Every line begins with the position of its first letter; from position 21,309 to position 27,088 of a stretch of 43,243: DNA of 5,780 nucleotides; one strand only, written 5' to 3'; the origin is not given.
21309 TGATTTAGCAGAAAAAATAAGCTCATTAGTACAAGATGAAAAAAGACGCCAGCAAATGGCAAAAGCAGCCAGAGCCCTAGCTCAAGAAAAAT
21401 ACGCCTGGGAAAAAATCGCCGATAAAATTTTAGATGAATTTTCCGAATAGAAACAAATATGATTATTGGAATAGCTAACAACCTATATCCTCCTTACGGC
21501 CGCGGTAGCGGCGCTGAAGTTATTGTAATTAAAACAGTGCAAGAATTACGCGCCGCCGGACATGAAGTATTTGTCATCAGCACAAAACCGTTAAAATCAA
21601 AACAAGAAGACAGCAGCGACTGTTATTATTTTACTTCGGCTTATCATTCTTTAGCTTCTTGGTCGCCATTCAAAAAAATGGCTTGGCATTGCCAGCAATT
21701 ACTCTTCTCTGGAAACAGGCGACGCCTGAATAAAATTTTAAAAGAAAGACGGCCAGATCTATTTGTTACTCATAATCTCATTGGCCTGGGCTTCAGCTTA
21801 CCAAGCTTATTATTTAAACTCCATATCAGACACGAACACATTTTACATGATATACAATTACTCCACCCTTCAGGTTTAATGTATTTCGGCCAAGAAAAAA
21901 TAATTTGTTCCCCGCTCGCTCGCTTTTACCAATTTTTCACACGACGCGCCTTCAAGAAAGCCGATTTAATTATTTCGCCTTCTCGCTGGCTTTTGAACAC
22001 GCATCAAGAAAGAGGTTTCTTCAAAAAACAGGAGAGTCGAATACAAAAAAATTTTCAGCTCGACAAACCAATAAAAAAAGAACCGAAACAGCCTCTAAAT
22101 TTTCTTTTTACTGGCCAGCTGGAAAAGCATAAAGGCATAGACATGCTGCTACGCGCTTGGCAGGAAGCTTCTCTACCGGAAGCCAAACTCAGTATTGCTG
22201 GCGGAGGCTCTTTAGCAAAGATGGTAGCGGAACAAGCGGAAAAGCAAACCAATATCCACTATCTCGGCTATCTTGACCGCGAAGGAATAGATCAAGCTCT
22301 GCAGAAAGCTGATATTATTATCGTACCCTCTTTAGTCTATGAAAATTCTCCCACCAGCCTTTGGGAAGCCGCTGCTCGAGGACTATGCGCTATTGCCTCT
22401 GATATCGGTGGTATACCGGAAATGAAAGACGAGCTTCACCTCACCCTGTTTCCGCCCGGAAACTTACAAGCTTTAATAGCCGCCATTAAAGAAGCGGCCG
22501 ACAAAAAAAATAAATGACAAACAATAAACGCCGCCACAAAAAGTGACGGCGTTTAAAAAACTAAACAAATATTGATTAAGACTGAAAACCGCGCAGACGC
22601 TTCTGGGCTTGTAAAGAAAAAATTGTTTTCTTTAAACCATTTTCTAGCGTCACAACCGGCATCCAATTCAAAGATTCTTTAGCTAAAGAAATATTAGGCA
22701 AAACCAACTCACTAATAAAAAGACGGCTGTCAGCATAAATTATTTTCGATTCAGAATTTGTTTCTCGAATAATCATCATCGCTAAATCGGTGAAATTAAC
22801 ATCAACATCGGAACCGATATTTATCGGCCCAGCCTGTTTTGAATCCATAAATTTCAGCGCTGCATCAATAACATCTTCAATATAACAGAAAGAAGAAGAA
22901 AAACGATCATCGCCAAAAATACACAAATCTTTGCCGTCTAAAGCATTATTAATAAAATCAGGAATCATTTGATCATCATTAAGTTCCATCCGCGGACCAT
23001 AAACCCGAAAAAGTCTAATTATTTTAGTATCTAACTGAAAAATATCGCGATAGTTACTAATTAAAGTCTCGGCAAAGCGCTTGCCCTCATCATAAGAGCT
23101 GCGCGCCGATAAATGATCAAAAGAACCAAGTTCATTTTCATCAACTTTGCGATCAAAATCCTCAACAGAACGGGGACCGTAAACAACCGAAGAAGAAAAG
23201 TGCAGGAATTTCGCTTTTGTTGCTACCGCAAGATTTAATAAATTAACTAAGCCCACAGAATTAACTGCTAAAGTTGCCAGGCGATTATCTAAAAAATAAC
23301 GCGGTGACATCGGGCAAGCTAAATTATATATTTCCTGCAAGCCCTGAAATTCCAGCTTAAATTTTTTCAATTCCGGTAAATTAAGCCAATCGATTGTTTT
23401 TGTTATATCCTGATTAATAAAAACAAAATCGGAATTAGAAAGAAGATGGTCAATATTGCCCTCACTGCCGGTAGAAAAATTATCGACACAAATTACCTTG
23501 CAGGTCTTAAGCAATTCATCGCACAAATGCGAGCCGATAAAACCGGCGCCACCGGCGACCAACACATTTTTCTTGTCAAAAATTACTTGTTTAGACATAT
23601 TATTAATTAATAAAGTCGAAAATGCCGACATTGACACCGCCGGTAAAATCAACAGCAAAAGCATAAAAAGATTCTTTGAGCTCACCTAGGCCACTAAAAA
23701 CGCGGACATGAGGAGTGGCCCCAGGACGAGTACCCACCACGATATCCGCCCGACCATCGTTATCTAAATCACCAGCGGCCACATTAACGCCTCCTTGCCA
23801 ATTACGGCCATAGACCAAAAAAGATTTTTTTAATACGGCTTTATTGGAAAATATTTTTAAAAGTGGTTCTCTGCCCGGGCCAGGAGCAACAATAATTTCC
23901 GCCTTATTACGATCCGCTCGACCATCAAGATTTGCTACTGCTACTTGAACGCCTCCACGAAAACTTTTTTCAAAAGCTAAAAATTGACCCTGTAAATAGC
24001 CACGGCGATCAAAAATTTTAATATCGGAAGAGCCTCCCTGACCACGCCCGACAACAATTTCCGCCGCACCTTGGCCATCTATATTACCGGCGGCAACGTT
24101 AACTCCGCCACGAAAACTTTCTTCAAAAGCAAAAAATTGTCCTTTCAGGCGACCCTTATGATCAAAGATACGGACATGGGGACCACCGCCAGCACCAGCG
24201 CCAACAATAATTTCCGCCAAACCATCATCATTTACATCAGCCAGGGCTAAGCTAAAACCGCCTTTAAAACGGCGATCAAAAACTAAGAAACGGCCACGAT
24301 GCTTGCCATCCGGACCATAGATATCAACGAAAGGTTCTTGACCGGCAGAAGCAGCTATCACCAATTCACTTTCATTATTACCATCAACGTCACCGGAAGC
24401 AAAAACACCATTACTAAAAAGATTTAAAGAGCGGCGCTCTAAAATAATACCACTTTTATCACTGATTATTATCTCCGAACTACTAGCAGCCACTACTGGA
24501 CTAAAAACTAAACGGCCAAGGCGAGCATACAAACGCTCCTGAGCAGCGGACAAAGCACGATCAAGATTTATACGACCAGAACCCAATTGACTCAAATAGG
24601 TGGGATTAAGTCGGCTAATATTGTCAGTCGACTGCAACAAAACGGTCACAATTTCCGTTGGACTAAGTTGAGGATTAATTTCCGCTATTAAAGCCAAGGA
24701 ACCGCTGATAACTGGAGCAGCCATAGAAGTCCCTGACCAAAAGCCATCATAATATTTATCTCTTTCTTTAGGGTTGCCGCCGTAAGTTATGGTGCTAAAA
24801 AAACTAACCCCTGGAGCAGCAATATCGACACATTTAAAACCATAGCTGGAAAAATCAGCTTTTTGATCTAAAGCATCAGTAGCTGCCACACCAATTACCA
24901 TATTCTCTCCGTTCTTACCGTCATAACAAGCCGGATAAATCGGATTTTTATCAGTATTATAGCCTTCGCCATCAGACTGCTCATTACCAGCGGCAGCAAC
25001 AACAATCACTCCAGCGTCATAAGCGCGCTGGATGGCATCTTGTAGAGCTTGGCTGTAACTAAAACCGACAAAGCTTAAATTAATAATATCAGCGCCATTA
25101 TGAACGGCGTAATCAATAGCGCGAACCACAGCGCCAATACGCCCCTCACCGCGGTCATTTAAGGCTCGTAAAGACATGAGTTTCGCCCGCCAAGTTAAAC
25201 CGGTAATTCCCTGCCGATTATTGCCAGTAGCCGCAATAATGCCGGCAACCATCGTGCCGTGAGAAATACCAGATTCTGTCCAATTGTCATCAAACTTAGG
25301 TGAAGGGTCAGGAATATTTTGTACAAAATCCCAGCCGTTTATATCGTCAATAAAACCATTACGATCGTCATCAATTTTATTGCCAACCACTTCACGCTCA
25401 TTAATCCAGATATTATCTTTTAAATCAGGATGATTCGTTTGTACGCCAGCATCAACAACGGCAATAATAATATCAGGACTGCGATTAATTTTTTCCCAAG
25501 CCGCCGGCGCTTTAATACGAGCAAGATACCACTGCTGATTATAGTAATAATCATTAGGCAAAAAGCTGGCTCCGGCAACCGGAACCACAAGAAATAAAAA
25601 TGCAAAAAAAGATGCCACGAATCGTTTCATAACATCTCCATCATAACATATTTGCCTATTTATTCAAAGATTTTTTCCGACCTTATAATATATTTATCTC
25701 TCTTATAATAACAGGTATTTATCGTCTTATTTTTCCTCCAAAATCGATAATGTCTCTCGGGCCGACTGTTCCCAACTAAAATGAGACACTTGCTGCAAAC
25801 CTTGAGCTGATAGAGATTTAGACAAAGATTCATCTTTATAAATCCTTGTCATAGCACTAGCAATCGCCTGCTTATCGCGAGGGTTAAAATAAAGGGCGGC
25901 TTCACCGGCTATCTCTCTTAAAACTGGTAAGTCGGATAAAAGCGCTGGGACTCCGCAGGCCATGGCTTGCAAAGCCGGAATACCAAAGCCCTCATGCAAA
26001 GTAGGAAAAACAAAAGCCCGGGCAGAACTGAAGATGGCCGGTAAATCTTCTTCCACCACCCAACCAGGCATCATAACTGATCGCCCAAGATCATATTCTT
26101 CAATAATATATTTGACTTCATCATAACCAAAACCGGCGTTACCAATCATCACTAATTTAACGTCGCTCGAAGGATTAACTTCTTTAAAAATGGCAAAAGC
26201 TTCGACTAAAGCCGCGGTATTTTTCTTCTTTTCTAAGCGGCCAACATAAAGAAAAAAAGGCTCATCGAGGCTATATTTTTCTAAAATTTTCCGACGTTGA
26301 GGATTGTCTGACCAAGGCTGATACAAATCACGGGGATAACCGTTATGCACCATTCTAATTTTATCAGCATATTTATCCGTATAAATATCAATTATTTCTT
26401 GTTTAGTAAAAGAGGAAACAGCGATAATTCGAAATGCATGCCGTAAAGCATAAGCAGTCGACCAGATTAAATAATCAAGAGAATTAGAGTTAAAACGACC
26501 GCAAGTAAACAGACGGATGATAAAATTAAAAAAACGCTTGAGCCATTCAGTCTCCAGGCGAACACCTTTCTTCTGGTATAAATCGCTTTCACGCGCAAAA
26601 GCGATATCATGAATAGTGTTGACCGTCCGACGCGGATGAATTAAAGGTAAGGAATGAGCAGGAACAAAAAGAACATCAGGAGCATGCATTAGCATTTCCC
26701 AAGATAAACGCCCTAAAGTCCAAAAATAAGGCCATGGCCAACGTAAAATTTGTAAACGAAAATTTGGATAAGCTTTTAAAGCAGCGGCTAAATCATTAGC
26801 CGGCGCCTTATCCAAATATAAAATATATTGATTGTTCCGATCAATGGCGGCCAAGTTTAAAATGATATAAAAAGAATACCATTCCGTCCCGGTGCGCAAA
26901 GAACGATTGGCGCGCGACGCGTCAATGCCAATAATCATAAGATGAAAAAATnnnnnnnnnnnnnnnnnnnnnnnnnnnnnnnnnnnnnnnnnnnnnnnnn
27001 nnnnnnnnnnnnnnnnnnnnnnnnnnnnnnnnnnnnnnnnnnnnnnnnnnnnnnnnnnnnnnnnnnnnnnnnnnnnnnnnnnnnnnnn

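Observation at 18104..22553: Candidate novel system: opposite-strand operon in which the dead secretion ATPase is translationally coupled to a GT2, a small membrane protein and two GT4s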

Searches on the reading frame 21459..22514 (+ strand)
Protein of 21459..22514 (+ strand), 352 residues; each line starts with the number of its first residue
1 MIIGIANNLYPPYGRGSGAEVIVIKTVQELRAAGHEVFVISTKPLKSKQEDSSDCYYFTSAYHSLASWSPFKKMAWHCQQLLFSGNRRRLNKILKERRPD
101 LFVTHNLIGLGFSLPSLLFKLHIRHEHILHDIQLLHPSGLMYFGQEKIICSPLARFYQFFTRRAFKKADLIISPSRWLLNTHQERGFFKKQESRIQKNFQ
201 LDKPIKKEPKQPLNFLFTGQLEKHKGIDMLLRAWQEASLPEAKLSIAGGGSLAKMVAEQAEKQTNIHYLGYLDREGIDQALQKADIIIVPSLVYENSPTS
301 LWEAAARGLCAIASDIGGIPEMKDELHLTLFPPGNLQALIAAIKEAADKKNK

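Call 3: search_protein_families(library=pfam, proteins=[window:21459-22514:+], max_evalue=0.01)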
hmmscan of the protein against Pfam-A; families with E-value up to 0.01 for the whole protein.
window:21459-22514:+ (352 aa): 7 families
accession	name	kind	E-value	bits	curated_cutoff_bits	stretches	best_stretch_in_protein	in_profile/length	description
PF00534.26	Glycos_transf_1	-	4.4e-26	91.9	26.4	1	202-350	5-159/172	Glycosyl transferases group 1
PF13692.12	Glyco_trans_1_4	-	5.2e-25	88.8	27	1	214-346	3-139/142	Glycosyl transferases group 1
PF13439.12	Glyco_transf_4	-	1e-16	61.9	28.5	1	17-186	2-153/170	Glycosyltransferase Family 4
PF13579.12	Glyco_trans_4_4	-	5.3e-10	40.3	29.7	1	18-187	2-147/158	Glycosyl transferase 4-like domain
PF13477.12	Glyco_trans_4_2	-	6.8e-05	23.5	23.4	1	18-173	8-137/139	Glycosyl transferase 4-like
PF20706.3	GT4-conflict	-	0.00012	21.6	26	1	191-322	173-319/385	Family 4 Glycosyltransferase in conflict systems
PF13524.12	Glyco_trans_1_2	-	0.0049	17.3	25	1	230-343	5-101/144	Glycosyl transferase-like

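Call 4: search_protein_families(library=ncbifam, proteins=[window:21459-22514:+], max_evalue=0.01)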
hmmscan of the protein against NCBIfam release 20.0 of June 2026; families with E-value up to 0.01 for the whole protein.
window:21459-22514:+ (352 aa): 22 families
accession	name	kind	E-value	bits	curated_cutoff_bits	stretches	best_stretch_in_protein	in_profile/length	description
NF047684.1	TeichurnBiosyTuaC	equivalog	2.6e-13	49.7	550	1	209-350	216-355/391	teichuronic acid biosynthesis protein TuaC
NF041876.1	EPS_EpsE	equivalog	9.5e-13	48.1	400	1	206-350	208-362/389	exopolysaccharide biosynthesis GT4 family glycosyltransferase EpsE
TIGR03088.1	stp2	hypoth_equivalog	1.6e-12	47.2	409.05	1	89-349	72-338/374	TIGR03088 family PEP-CTERM/XrtA system glycosyltransferase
TIGR04157.1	glyco_rSAM_CFB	subfamily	3.3e-10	39.5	400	1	215-324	230-340/406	TIGR04157 family glycosyltransferase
TIGR04063.1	stp3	hypoth_equivalog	3.5e-10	39.3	442.05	1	217-351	218-362/397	TIGR04063 family PEP-CTERM/XrtA system glycosyltransferase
NF046085.1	XrtY_assoc_Gly1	equivalog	6.1e-08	31.9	400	1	202-351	204-351/387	XrtY-associated glycosyltransferase XYAG1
NF038229.1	Glyco4_Geo_Pelo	equivalog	8.8e-08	31.5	400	1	198-318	148-271/338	GPMC system family 4 glycosyltransferase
TIGR02149.1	glgA_Coryne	subfamily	1.2e-07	31.2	302.4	1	206-322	199-321/391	glycogen synthase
TIGR04348.1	TIGR04348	equivalog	2.6e-07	30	300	1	207-349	132-277/310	selenoneine biosynthesis selenosugar synthase SenB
NF007396.0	PRK09922.1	equivalog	2.8e-07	29.7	385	1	208-350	178-327/361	lipopolysaccharide 1,6-galactosyltransferase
TIGR03999.1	thiol_BshA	equivalog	4.9e-06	25.7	273.7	1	241-324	229-312/375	N-acetyl-alpha-D-glucosaminyl L-malate synthase BshA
NF050056.1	ProtGlycPglH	equivalog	7.5e-06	25.3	600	1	193-315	160-283/354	GalNAc-alpha-(1->4)-GalNAc-alpha-(1->3)-diNAcBac-PP-undecaprenol alpha-1,4-N-acetyl-D-galactosaminyltransferase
NF012028.0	PRK15484.1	subfamily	8.4e-05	21.8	618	1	155-325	148-318/380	lipopolysaccharide N-acetylglucosaminyltransferase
TIGR02095.1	glgA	subfamily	8.7e-05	21.3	328.45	1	195-319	282-403/477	glycogen/starch synthase, ADP-glucose type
NF049988.1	MGlcDAGSynMgs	equivalog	9.6e-05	21.9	400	0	1-54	1-52/398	alpha-monoglucosyldiacylglycerol synthase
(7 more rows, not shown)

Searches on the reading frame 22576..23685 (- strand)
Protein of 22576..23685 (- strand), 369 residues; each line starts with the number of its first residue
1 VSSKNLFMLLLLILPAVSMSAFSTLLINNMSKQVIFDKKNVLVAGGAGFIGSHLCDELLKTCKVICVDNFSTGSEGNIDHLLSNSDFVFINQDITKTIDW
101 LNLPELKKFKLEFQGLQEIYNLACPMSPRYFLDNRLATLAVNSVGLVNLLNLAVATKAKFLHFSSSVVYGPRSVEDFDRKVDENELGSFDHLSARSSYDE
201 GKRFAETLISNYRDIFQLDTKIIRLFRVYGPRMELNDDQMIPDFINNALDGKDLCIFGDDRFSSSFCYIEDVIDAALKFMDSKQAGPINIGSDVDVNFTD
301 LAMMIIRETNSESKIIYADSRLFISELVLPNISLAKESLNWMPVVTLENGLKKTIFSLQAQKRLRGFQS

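Call 3: search_protein_families(library=pfam, proteins=[window:22576-23685:-], max_evalue=0.01)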
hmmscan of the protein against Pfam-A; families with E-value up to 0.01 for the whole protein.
window:22576-23685:- (369 aa): 5 families
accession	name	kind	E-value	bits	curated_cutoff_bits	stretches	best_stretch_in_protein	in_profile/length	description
PF01370.27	Epimerase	-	2e-40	139.1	20.9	1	41-291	1-240/240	NAD dependent epimerase/dehydratase family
PF16363.11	GDP_Man_Dehyd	-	8.4e-37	127.8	27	1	42-354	1-332/332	GDP-mannose 4,6 dehydratase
PF01073.25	3Beta_HSD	-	4.1e-12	46.2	22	1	42-275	1-224/280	3-beta hydroxysteroid dehydrogenase/isomerase family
PF07993.18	NAD_binding_4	-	3.9e-11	43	20.1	1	138-231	108-210/258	Male sterility protein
PF00106.31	adh_short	-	0.0085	16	26.6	0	39-125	1-87/195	short chain dehydrogenase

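Call 4: search_protein_families(library=ncbifam, proteins=[window:22576-23685:-], max_evalue=0.01)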
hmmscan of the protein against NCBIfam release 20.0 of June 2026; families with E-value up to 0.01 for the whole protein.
window:22576-23685:- (369 aa): 25 families
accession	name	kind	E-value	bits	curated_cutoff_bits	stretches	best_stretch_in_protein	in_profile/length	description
TIGR01181.1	dTDP_gluc_dehyt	equivalog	3.8e-28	98.5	365.1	1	41-355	2-308/321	dTDP-glucose 4,6-dehydratase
TIGR04180.1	EDH_00030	hypoth_equivalog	1.5e-22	80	475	1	41-322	1-269/297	NAD-dependent 4,6-dehydratase LegB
TIGR02197.1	heptose_epim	equivalog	4.7e-21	75.3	274.6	1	41-351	1-306/316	ADP-glyceromanno-heptose 6-epimerase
NF011728.1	PRK15181.1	equivalog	5.8e-20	71.6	760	1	31-354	8-333/348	Vi polysaccharide biosynthesis UDP-N-acetylglucosaminuronic acid C-4 epimerase TviC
TIGR01179.1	galE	equivalog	2.7e-17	62.6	262.3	1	40-347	1-314/332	UDP-glucose 4-epimerase GalE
NF005998.1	PRK08125.1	equivalog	7.4e-17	61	777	1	19-354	296-645/649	bifunctional UDP-4-amino-4-deoxy-L-arabinose formyltransferase/UDP-glucuronic acid oxidase ArnA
NF007490.0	PRK10084.1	subfamily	1.4e-16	60.5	649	1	41-356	3-332/361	dTDP-glucose 4,6-dehydratase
NF008872.0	PRK11908.1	equivalog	2.9e-16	59.5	294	1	39-355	2-332/349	bifunctional UDP-4-keto-pentose/UDP-xylose synthase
NF007582.0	PRK10217.1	equivalog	1.4e-12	47.4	698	1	39-355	2-328/355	dTDP-glucose 4,6-dehydratase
NF008360.0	PRK11150.1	equivalog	2.1e-09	37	452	1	41-309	2-254/310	ADP-glyceromanno-heptose 6-epimerase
TIGR01746.1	Thioester-redct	subfamily_domain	2.6e-08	33.5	213.35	1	141-231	111-198/371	thioester reductase domain-containing protein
NF047922.1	GDPFucSynFcl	equivalog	6.9e-08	32.3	500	1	159-355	99-298/308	GDP-L-fucose synthase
NF047837.1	UDPAcbARedWbcJ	equivalog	9.3e-08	31.3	500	1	196-314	101-220/372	UDP-2-acetamido-2,6-beta-L-arabino-hexul-4-ose reductase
NF038078.1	NRPS_MxcG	equivalog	3.8e-07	27.8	2300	1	37-230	1081-1276/1442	myxochelin non-ribosomal peptide synthetase MxcG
NF043036.1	ErythonDh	equivalog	6.1e-07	28.9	325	1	40-225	2-176/321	D-erythronate dehydrogenase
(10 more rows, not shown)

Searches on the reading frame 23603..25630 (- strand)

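Call 3: search_protein_families(library=pfam, proteins=[window:23603-25630:-], max_evalue=0.01)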
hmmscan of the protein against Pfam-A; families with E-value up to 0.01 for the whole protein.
window:23603-25630:- (675 aa): 4 families
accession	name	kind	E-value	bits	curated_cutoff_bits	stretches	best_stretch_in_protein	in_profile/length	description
PF00082.27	Peptidase_S8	-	3.1e-51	174.9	21.8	1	53-338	3-276/288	Subtilase family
PF13517.12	FG-GAP_3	-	1.9e-10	41.6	26.9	2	613-632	42-61/61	FG-GAP-like repeat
PF01839.29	FG-GAP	-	8.8e-09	35.5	22.1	2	614-634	2-22/37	FG-GAP repeat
PF23743.1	Beta-prop_BBS7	-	0.00049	19.9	27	0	407-527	171-287/299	BBS7 beta-propeller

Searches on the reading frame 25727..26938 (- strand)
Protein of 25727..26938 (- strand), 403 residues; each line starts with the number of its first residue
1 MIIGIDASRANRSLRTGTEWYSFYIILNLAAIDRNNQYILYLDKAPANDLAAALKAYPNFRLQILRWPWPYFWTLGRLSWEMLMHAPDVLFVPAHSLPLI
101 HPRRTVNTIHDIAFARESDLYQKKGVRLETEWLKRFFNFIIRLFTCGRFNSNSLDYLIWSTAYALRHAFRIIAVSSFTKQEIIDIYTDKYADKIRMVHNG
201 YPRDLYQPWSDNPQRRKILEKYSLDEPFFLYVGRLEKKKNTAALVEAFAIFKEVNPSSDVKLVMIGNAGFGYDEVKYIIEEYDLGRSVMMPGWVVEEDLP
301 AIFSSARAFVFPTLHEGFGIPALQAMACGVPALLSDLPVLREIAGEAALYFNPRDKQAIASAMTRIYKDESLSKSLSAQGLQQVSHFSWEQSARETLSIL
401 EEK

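Call 3: search_protein_families(library=pfam, proteins=[window:25727-26938:-], max_evalue=0.01)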
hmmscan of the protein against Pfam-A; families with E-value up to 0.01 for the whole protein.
window:25727-26938:- (403 aa): 5 families
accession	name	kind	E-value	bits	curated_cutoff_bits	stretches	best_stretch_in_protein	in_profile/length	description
PF00534.26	Glycos_transf_1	-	1.6e-33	116.1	26.4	1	224-380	13-169/172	Glycosyl transferases group 1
PF13692.12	Glyco_trans_1_4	-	2.8e-27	96.2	27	1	227-369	2-142/142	Glycosyl transferases group 1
PF20706.3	GT4-conflict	-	9.9e-09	35.1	26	1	223-336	194-312/385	Family 4 Glycosyltransferase in conflict systems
PF13439.12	Glyco_transf_4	-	1.9e-06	28.4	28.5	1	47-201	31-166/170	Glycosyltransferase Family 4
PF13524.12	Glyco_trans_1_2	-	1.6e-05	25.4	25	1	259-397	14-143/144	Glycosyl transferase-like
